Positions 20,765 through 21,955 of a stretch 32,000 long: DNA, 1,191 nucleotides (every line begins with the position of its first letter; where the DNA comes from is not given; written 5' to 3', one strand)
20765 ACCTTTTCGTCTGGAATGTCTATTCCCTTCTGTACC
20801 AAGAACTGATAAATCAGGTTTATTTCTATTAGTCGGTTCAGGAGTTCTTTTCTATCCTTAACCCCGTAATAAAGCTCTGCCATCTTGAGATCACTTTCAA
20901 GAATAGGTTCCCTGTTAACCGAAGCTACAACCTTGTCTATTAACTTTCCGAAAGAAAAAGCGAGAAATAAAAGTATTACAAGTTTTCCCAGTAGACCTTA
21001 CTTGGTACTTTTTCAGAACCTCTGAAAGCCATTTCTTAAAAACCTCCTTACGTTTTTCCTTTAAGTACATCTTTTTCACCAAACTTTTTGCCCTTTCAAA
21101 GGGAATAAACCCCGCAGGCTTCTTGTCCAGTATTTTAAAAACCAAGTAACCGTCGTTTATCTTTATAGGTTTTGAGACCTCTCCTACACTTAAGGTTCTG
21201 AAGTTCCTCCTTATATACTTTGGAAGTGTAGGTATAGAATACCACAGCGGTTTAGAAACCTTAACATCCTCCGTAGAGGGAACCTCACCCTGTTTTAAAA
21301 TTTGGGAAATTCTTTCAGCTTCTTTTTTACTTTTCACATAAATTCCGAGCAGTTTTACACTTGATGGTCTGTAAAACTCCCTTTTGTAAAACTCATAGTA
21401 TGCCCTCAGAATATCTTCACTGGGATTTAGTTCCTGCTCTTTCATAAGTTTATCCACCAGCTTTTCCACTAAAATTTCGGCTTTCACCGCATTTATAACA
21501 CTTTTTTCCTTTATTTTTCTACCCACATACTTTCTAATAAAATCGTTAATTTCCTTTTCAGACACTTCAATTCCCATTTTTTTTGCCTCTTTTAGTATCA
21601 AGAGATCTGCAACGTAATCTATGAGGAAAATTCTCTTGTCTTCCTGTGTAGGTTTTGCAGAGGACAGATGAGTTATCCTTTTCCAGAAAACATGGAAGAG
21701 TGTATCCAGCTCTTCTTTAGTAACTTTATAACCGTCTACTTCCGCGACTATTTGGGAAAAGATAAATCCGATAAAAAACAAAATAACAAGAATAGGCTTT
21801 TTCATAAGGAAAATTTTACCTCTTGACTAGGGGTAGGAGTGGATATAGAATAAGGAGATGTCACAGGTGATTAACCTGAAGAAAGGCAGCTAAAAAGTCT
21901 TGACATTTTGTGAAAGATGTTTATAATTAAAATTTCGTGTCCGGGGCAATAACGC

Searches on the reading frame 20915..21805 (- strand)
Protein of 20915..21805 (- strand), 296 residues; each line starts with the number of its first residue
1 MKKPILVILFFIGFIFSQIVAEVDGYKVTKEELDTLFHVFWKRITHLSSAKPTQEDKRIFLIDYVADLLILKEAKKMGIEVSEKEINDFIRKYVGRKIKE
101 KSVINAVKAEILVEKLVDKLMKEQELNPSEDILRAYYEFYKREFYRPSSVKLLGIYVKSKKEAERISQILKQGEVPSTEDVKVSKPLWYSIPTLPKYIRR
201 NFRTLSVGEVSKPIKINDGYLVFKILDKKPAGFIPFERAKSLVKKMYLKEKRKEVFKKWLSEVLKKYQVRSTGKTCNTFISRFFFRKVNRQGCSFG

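Call 6: search_protein_families(library=pfam, proteins=[window:20915-21805:-], max_evalue=10)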
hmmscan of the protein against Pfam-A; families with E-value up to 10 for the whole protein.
window:20915-21805:- (296 aa): 9 families
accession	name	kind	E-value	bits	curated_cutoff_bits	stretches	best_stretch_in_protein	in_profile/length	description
PF13145.12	Rotamase_2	-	2.1e-18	67.7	27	1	128-240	1-120/121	PPIC-type PPIASE domain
PF13623.11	SurA_N_2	-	9.8e-08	32.4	28.5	1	17-92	40-121/145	SurA-like N-terminal domain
PF13624.11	SurA_N_3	-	3e-06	27.6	27.2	1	17-92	35-119/162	SurA-like N-terminal domain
PF09312.16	SurA_N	-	0.0019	18.8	30.8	1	18-91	3-77/118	SurA N-terminal domain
PF18689.6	PriX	-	0.0093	16.7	25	1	55-121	13-81/95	Primase X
PF14361.12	RsbRD_N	-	0.047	14.8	24.3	1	247-275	4-32/104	RsbT co-antagonist protein rsbRD N-terminal domain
PF24889.1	CCTL2_WNK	-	0.05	13.9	27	1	235-266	37-68/75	WNK CCTL2 domain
PF02961.22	SAM_BAF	-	0.065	14.2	25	1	236-266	39-69/88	Barrier to autointegration factor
PF00639.27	Rotamase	-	0.14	13.5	21.7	1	188-225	58-95/97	PPIC-type PPIASE domain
